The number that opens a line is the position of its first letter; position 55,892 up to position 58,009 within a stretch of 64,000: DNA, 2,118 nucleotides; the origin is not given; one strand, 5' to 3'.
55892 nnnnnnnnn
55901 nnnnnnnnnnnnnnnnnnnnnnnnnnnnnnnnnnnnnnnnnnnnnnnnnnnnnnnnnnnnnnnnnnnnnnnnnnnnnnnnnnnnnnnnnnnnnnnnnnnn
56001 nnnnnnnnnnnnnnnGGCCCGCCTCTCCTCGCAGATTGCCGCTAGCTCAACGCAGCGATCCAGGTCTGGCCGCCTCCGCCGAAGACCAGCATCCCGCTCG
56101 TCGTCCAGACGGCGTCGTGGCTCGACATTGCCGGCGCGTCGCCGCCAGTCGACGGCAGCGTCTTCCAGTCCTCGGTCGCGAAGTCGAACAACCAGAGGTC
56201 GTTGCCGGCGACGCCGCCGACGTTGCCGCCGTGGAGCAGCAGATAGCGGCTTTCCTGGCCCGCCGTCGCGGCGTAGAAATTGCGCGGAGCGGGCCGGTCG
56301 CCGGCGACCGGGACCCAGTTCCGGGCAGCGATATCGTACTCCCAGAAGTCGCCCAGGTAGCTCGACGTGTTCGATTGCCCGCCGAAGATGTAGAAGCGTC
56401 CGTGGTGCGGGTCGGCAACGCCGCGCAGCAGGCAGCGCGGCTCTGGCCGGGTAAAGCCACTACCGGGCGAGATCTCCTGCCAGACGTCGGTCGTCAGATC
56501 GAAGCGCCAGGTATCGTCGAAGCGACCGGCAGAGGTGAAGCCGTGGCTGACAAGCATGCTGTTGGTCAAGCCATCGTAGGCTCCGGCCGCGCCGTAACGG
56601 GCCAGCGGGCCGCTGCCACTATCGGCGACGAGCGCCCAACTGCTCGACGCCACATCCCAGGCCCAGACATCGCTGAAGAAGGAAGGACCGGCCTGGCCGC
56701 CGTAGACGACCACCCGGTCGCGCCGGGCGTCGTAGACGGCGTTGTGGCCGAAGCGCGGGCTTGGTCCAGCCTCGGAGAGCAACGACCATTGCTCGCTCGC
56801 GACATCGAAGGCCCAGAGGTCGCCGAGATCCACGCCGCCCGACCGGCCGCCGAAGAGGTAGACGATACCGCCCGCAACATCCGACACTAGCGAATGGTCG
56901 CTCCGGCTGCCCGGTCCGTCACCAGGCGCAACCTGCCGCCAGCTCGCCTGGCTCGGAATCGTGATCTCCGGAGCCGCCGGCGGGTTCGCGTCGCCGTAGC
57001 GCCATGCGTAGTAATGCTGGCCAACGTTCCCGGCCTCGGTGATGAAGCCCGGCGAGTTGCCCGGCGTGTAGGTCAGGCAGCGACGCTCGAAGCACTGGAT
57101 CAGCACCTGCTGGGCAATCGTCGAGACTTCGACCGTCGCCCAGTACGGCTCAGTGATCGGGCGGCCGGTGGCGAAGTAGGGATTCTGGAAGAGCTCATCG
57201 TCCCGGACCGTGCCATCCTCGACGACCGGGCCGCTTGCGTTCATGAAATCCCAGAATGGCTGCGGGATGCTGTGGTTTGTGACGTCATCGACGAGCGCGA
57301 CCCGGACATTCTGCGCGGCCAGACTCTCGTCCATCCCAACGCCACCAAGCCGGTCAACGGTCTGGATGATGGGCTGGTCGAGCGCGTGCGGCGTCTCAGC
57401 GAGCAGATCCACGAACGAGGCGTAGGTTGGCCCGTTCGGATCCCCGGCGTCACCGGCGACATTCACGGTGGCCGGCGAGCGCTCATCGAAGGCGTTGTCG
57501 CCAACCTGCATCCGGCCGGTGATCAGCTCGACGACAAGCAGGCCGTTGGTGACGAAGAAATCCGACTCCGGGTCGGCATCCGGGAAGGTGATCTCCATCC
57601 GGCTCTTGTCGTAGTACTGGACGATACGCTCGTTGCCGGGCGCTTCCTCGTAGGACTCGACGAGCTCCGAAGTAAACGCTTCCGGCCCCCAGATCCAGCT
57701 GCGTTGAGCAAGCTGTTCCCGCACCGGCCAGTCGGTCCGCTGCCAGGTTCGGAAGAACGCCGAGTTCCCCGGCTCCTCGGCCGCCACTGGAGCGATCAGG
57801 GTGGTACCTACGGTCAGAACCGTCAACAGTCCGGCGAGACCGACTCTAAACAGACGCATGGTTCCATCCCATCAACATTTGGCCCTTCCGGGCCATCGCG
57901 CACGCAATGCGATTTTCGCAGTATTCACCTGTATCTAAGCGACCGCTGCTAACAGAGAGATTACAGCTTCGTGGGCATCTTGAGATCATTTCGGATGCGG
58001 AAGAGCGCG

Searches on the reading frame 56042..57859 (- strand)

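Call 85: search_protein_families(library=pfam, proteins=[window:56042-57859:-], max_evalue=0.00001)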
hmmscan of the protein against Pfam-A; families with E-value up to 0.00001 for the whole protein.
window:56042-57859:- (605 aa): 9 families
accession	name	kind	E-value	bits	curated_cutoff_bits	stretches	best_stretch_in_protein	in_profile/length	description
PF24681.1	Kelch_KLHDC2_KLHL20_DRC7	-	3.2e-52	177.5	50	2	304-475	35-204/221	KLHDC2/KLHL20/DRC7 Kelch-repeats domain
PF24981.1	Beta-prop_ATRN-LZTR1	-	7e-41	140.8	50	3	304-465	24-197/289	Attractin/LZTR1 beta-propeller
PF13418.12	Kelch_4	-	6.1e-36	122.6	21.6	2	319-363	2-46/49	Galactose oxidase, central domain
PF13415.12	Kelch_3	-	2.7e-32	110.7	22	2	488-533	3-47/48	Galactose oxidase, central domain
PF01344.31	Kelch_1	-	4.5e-22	77.7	20.1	0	328-362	9-43/46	Kelch motif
PF13854.13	Kelch_HCF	-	2.5e-19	70.2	113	0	364-440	180-257/345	Host cell factor, Kelch-repeats domain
PF13964.12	Kelch_6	-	3.3e-19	68.6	25.3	0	485-520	10-45/50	Kelch motif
PF07646.21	Kelch_2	-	1.4e-14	53.6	21.3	0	483-520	8-46/48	Kelch motif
PF24996.1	NANM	-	2.3e-08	33.8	45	0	304-411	40-150/350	N-acetylneuraminate epimerase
